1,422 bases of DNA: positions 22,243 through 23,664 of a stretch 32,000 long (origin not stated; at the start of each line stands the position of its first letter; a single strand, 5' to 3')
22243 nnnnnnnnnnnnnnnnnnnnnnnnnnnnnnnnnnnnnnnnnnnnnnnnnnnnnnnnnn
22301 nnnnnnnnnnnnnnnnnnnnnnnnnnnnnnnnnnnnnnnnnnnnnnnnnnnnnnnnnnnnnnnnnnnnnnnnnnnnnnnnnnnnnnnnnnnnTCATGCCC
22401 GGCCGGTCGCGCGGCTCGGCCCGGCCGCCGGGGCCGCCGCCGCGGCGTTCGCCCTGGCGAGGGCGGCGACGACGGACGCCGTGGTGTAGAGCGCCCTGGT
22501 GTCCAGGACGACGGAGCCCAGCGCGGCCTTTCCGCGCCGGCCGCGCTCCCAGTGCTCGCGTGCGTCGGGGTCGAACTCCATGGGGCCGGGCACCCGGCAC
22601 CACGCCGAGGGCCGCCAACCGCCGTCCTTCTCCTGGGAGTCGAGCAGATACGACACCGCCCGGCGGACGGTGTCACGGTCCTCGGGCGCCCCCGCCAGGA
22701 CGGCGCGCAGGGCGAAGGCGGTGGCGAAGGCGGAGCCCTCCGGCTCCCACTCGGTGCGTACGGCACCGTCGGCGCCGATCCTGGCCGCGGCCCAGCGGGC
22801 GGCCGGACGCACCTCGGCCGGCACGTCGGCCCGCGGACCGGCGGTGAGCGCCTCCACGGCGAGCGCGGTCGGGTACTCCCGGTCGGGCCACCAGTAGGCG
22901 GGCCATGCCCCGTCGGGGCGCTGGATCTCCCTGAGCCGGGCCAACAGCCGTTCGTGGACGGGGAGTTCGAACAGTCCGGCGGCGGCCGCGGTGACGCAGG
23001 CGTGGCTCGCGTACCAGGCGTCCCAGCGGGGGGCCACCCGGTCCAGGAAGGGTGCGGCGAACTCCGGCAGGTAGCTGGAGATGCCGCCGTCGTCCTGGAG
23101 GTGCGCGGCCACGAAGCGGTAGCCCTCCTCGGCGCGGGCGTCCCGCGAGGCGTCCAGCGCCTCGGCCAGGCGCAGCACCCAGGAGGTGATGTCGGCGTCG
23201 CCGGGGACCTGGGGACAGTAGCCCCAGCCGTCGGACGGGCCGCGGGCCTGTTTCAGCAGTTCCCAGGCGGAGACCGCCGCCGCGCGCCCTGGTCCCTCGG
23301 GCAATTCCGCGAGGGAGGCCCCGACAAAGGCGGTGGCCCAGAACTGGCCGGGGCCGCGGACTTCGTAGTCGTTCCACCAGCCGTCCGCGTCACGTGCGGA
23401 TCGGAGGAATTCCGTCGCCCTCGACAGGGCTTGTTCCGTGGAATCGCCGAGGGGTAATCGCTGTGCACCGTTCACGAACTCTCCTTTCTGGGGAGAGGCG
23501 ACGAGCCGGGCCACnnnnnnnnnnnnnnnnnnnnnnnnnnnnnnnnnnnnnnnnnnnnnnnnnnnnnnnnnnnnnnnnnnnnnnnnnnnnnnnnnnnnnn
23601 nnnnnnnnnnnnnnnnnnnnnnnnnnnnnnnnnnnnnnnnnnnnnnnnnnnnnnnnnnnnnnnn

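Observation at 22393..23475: Extra squalene-hopene-cyclase-like gene inside the lipid module of a moenomycin-type cluster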

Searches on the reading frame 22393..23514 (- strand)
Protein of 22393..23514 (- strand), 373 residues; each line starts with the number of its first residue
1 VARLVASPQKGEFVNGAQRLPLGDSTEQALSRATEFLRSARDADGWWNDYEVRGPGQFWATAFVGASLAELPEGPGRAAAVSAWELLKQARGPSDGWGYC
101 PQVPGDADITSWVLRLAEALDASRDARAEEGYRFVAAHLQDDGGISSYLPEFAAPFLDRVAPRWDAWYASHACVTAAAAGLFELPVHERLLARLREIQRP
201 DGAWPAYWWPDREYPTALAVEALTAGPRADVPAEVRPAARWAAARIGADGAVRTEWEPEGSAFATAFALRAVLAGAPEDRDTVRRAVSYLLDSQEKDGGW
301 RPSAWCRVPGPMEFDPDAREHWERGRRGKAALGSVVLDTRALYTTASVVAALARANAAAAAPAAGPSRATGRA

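Call 3: search_protein_families(library=pfam, proteins=[window:22393-23514:-], max_evalue=1)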
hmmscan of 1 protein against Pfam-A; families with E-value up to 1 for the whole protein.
window:22393-23514:- (373 aa): 4 families
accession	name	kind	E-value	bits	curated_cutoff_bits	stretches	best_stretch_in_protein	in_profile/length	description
PF13243.12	SQHop_cyclase_C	-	1.1e-11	44.9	26.1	2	185-305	159-289/319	Squalene-hopene cyclase C-terminal domain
PF13249.12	SQHop_cyclase_N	-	1.8e-06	27.8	26.2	1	238-301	4-65/291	Squalene-hopene cyclase N-terminal domain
PF09492.16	Pec_lyase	-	0.074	12.7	22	1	280-301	61-82/292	Pectic acid lyase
PF07678.20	TED_complement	-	0.23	11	22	0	260-302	90-135/312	A-macroglobulin TED domain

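Call 4: search_protein_families(library=ncbifam, proteins=[window:22393-23514:-], max_evalue=1)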
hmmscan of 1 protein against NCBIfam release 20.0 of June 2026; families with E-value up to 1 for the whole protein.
window:22393-23514:- (373 aa): 4 families
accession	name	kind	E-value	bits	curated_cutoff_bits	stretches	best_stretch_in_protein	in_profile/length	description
TIGR01787.1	squalene_cyclas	subfamily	3.1e-13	49.2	322.7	1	108-303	366-590/622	squalene/oxidosqualene cyclases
TIGR01507.1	hopene_cyclase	equivalog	1.5e-10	40.1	431.1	1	183-308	472-608/640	squalene--hopene cyclase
TIGR03463.1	osq_cycl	subfamily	5.8e-09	34.8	851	1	194-304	486-606/634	2,3-oxidosqualene cyclase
NF053823.1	SCO2321_fam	equivalog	1.3e-05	24.3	300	2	263-301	102-139/405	SCO2321 family membrane protein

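Call 6: find_homologous_proteins(query=window:22393-23475:-)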
Query window:22393-23475:- (360 aa): 38 proteins with E <= 0.001 among 8000 candidates.
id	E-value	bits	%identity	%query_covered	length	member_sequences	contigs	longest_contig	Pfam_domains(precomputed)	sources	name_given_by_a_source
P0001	9.3e-208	708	92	93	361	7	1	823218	PF13243.13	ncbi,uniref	ncbi:hypothetical protein [Streptomyces sp. NPDC029041]|uniref:hypothetical protein n=1 Tax=Streptom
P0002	4.5e-198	676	87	98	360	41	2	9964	PF13243.13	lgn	-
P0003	1.0e-188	645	83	98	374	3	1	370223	PF13243.13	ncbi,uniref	ncbi:prenyltransferase/squalene oxidase repeat-containing protein [Streptomyces sp. NPDC006285]|unir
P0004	5.5e-180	616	82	97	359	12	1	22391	PF13243.13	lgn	-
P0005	5.5e-179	613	83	96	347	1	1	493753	PF13243.13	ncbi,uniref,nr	ncbi:hypothetical protein AV521_05125 [Streptomyces sp. IMTB 2501]|uniref:hypothetical protein n=1 T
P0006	3.4e-176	604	80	96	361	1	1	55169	PF13243.13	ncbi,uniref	ncbi:hypothetical protein [Streptomyces sp. NPDC002785]|uniref:hypothetical protein n=1 Tax=Streptom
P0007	3.3e-170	584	77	92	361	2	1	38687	PF13243.13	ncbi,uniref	ncbi:hypothetical protein [Streptomyces sp. NPDC056160]|uniref:hypothetical protein n=1 Tax=Streptom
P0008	5.0e-166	570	77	93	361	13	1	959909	PF13243.13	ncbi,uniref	ncbi:hypothetical protein ACFPC0_35560 [Streptomyces andamanensis]|uniref:Squalene cyclase C-termina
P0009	4.4e-156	538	84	83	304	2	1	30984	PF13243.13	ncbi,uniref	ncbi:hypothetical protein ACIQPR_47955 [Streptomyces sp. NPDC091280]|uniref:hypothetical protein n=1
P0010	6.5e-152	524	84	80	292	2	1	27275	PF13243.13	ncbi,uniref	ncbi:prenyltransferase/squalene oxidase repeat-containing protein [Streptomyces sp. NPDC057623]|unir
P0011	1.6e-143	496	71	90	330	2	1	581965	PF13243.13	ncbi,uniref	ncbi:prenyltransferase/squalene oxidase repeat-containing protein [Streptomyces sp. NPDC006923]|unir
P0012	4.9e-136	472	64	98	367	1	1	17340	PF13243.13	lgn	-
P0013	1.1e-133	464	81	74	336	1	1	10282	PF13243.13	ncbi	ncbi:hypothetical protein SALBM311S_10281 [Streptomyces alboniger]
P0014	2.5e-116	407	60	92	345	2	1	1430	PF13243.13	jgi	jgi:squalene-hopene/tetraprenyl-beta-curcumene cyclase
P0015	7.8e-105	369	85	57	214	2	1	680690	PF13243.13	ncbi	ncbi:hypothetical protein ACRJ4W_10810 [Streptomyces sp. GLT-R25]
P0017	1.9e-72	263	46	91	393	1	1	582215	-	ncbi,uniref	ncbi:prenyltransferase/squalene oxidase repeat-containing protein [Streptomyces sp. NPDC053048]|unir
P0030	1.9e-42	164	39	92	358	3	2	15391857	-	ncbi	ncbi:squalene--hopene cyclase [Sorangium sp. So ce118]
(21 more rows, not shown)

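Call 20: find_encoding_contigs(protein=P0001, flank=10000, max_places=3)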
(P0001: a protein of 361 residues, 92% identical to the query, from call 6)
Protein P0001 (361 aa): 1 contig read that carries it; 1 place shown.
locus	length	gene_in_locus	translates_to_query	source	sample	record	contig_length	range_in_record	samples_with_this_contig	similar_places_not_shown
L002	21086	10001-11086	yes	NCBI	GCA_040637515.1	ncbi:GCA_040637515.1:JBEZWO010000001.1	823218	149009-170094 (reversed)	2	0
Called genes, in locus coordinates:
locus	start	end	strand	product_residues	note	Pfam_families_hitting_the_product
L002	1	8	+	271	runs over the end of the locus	PF01553:Acyltransferase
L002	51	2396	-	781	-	PF13555:AAA_29 (faint), PF13304:AAA_21 (faint), PF00684:DnaJ_CXXCXGXG (faint), PF17755:UvrA_DNA-bind, PF00005:ABC_tran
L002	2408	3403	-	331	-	PF00296:Bac_luciferase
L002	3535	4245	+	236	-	PF10127:RlaP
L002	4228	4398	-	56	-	PF01783:Ribosomal_L32p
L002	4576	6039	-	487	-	PF13506:Glyco_transf_21 (faint), PF00535:Glycos_transf_2, PF10111:Glyco_tranf_2_2, PF13641:Glyco_tranf_2_3, PF13632:Glyco_trans_2_3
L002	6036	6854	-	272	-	PF13641:Glyco_tranf_2_3, PF00535:Glycos_transf_2, PF10111:Glyco_tranf_2_2 (faint)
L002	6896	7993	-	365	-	-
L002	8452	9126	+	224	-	PF00005:ABC_tran, PF13304:AAA_21 (faint)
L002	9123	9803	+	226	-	PF12698:ABC2_membrane_3 (weak)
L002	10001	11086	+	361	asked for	PF13243:SQHop_cyclase_C (faint)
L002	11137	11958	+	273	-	PF01884:PcrB (faint)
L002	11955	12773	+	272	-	-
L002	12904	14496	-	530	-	PF02543:Carbam_trans_N, PF16861:Carbam_trans_C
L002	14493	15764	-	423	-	-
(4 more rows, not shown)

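Call 31: search_solved_structures(query=window:22393-23475:-, max_evalue=1, show_alignments=3)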
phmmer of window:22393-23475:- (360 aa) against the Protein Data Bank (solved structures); distinct sequences matched with E-value up to 1: 12.
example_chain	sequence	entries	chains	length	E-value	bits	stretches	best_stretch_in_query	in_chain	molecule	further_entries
6ij1_A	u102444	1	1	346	4.1e-82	279.4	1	15-343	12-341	Prenylcyclase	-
6sbg_A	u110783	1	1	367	1.5e-62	215.1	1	14-342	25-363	MstE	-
6sbf_A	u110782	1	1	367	2.4e-62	214.4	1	14-342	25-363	MstE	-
6sbb_A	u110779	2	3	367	5.8e-62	213.1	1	14-342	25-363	MstE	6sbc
6sbe_A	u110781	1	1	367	2.1e-61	211.3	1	14-342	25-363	MstE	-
6sbd_A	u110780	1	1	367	9.2e-61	209.2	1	14-342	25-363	MstE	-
8pak_A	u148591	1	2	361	1.3e-24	90.2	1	14-341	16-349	Squalene--hopene cyclase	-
8paj_A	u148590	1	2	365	2.7e-23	85.9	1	13-351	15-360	Squalene-hopene/tetraprenyl-beta-curcumene cyclase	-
1gsz_A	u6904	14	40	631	9e-08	34.8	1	86-292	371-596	SQUALENE--HOPENE CYCLASE | SQUALENE-HOPENE CYCLASE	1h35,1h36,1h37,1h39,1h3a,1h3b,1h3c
3sqc_A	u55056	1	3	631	1.3e-07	34.2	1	93-292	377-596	SQUALENE--HOPENE CYCLASE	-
2sqc_A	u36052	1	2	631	1.4e-07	34.1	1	93-292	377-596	SQUALENE-HOPENE CYCLASE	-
8j5z_A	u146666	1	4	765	0.00031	23.2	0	250-290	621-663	Terpene cyclase/mutase family member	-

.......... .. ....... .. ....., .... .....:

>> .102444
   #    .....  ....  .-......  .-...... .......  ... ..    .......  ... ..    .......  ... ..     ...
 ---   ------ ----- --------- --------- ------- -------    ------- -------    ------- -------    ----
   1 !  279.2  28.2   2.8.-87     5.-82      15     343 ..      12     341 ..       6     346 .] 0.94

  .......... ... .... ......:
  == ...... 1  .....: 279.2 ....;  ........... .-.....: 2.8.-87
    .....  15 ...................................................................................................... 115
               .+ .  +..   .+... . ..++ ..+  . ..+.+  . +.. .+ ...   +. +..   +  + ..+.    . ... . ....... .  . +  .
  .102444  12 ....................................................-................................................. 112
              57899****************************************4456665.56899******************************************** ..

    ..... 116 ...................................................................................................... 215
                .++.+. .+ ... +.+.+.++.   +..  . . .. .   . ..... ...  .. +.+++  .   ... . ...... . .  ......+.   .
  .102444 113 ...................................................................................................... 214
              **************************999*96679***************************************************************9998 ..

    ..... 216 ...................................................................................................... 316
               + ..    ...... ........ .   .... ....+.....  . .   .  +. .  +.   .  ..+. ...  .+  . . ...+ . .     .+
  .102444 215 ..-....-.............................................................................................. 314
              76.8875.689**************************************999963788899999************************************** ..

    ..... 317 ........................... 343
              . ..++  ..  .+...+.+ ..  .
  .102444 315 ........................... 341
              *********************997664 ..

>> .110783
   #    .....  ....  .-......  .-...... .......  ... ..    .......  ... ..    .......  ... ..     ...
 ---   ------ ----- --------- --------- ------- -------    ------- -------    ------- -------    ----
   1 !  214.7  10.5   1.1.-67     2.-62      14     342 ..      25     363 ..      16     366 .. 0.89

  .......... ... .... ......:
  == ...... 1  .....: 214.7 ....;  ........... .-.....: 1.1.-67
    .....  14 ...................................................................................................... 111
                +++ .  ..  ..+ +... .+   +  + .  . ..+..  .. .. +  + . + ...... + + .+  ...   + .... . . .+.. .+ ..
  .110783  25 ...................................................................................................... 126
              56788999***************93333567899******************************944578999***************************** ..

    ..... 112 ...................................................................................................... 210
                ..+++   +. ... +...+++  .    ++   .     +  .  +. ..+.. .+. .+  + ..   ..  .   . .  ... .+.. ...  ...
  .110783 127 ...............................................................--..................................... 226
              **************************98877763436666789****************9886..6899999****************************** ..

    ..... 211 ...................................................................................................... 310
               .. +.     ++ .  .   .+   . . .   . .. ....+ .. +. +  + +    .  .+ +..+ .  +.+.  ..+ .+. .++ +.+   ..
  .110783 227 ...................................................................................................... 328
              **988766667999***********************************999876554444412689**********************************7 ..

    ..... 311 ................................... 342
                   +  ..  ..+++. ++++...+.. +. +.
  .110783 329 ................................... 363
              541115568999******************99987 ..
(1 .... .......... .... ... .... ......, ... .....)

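Call 60: find_encoding_contigs(protein=P0017, flank=10000, max_places=1)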
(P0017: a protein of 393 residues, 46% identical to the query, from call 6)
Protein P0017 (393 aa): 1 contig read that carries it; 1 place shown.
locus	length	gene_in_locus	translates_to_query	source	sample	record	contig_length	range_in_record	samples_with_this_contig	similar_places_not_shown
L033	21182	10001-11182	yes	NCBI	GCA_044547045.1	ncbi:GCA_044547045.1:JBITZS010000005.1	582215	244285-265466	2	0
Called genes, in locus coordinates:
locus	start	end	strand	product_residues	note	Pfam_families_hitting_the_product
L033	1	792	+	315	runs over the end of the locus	PF00005:ABC_tran, PF13401:AAA_22 (faint), PF13304:AAA_21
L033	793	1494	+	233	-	PF12730:ABC2_membrane_4 (weak)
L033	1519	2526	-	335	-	PF01073:3Beta_HSD, PF01370:Epimerase, PF02719:Polysacc_synt_2 (faint), PF04321:RmlD_sub_bind, PF07993:NAD_binding_4 (faint), PF16363:GDP_Man_Dehyd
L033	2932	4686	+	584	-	PF00664:ABC_membrane, PF00005:ABC_tran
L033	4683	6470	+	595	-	PF00664:ABC_membrane, PF00005:ABC_tran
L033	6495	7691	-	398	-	PF00067:p450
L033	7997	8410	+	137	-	-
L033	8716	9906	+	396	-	-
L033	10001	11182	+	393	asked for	-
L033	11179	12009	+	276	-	-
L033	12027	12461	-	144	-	PF07366:SnoaL, PF12680:SnoaL_2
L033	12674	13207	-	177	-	PF14200:RicinB_lectin_2 (faint), PF00652:Ricin_B_lectin (weak)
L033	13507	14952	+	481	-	PF01425:Amidase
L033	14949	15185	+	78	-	-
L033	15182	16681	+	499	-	-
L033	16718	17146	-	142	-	-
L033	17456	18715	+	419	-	PF00067:p450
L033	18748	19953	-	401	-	PF19086:Terpene_syn_C_2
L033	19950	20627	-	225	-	-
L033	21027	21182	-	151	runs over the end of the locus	PF01638:HxlR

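Call 64: predict_structure(alignment_id=A3)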
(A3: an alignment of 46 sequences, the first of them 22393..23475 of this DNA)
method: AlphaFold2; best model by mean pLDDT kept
length: 360 residues; sequences in the alignment: 46
mean_pLDDT: 94.3   pTM: 0.92
mean pLDDT of the five models: 94.3, 94.2, 93.7, 93.3, 93.1
residues with pLDDT >= 90: 318; 70-90: 25; 50-70: 14; < 50: 3
segments of 3 or more residues with pLDDT < 50: 1-3
pLDDT, mean of each block of 10 residues (from residue 1): 64 96 98 93 95 98 98 96 95 98 98 98 98 97 93 98 98 98 98 97 98 84 97 98 98 98 89 98 98 97 95 92 97 99 90 61
secondary structure, 60 per line:
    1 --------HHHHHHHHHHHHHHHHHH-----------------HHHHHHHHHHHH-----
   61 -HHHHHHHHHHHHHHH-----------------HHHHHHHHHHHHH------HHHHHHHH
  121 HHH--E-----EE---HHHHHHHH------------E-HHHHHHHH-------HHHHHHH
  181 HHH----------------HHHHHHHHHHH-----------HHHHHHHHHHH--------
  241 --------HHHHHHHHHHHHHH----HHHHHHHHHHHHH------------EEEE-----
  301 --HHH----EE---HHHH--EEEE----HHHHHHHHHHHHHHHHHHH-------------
elements in order: H9-26 H44-55 H62-76 H94-106 H113-123 H137-144 H159-166 H174-183 H200-210 H222-232 H249-262 H267-279 E292-295 H315-318 E321-324 H329-347

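Call 67: fold_search(model_id=the predicted structure, library=pdb)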
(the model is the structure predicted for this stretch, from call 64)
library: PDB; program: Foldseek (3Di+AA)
matches with E <= 10: 611; with E <= 0.001: 99
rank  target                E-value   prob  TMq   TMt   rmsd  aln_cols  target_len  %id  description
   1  6ij1                  2.5e-31  1.00  0.88  0.95   1.6       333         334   46  Crystal structure of a protein from Actinoplanes (released 2019-09-11)
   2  6sbc                  4.6e-27  1.00  0.87  0.89   2.3       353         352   35  Structure of type II terpene cyclase MstE from Scytonema in complex with farnesyl dihydroxybenzoate (released 2020-07-15)
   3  6sbg                  7.2e-27  1.00  0.88  0.90   2.4       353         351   36  Structure of type II terpene cyclase MstE_R337A from Scytonema in complex with geranylgeranyl dihydroxybenzoate (substra (released 2020-07-15)
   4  6sbf                  1.2e-26  1.00  0.87  0.91   2.1       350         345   36  Structure of type II terpene cyclase MstE_Y157F from Scytonema (apo) (released 2020-07-15)
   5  6sbd                  1.8e-26  1.00  0.87  0.90   2.4       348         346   36  Structure of type II terpene cyclase MstE_D109A from Scytonema in complex with merosterolic acid A (product) (released 2020-07-15)
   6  6sbb_A                4.7e-26  1.00  0.87  0.90   2.4       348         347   36  Structure of type II terpene cyclase MstE from Scytonema (apo) (released 2020-07-15)
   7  6sbe                  8.5e-26  1.00  0.88  0.90   2.4       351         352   35  Structure of type II terpene cyclase MstE_D109N from Scytonema in complex with geranylgeranyl dihydroxybenzoate (substra (released 2020-07-15)
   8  6sbb_B                2.1e-25  1.00  0.85  0.90   2.3       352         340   36  Structure of type II terpene cyclase MstE from Scytonema (apo) (released 2020-07-15)
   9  8pak_A                1.5e-17  1.00  0.80  0.83   3.3       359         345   28  Crystal Structure of a Squalene-Hopene Cyclase from Cystobacter fuscus (released 2024-06-26)
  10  8pak_B                2.6e-17  1.00  0.81  0.84   3.0       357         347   30  Crystal Structure of a Squalene-Hopene Cyclase from Cystobacter fuscus (released 2024-06-26)
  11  8paj_B                5.8e-16  1.00  0.80  0.84   3.0       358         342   29  Crystal Structure of a Squalene-Hopene cyclase from Archangium gephyra (released 2024-06-26)
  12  8paj_A                8.7e-16  1.00  0.80  0.84   3.1       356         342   29  Crystal Structure of a Squalene-Hopene cyclase from Archangium gephyra (released 2024-06-26)
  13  7xr7                  2.6e-12  1.00  0.61  0.46   4.1       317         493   24  Drimenyl diphosphate synthase D303E from Streptomyces showdoensis in complex with farnesyl diphosphate (FPP) and Mg2+ (released 2023-03-15)
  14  8zg5                  5.8e-12  1.00  0.61  0.47   4.0       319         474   24  Drimenyl diphosphate synthase SsDMS_Y505I&D303A from Streptomyces showdoensis (Apo) (released 2025-05-21)
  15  7xqz                  6.4e-12  1.00  0.61  0.45   4.1       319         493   25  Drimenyl diphosphate synthase D303A from Streptomyces showdoensis in complex with 2-fluorofarnesyl diphosphate (2F-FPP)  (released 2023-03-15)
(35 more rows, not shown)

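Call 75: find_encoding_contigs(protein=P0030, flank=6000, max_places=1)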
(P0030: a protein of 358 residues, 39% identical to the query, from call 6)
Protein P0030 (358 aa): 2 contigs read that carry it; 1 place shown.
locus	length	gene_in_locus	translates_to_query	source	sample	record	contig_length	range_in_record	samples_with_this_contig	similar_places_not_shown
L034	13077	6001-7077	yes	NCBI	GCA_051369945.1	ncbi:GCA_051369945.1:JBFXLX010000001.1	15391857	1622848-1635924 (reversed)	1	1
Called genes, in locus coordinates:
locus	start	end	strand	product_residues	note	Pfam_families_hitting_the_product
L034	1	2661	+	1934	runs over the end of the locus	PF00069:Pkinase, PF07714:PK_Tyr_Ser-Thr, PF00069:Pkinase, PF07714:PK_Tyr_Ser-Thr, PF13191:AAA_16, PF20703:nSTAND1, PF23381:Beta-prop_IFT122_1st, PF23414:Beta-prop_EML_2, +122 more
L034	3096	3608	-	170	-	-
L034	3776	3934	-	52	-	-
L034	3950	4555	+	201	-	PF03466:LysR_substrate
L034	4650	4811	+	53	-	-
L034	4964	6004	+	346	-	-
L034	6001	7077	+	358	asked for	-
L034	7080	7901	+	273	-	PF05721:PhyH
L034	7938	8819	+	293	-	PF05721:PhyH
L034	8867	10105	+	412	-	PF13621:Cupin_8 (faint), PF08007:JmjC_2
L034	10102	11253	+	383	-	PF08007:JmjC_2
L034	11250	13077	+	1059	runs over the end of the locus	PF13575:DUF4135, PF05147:LANC_like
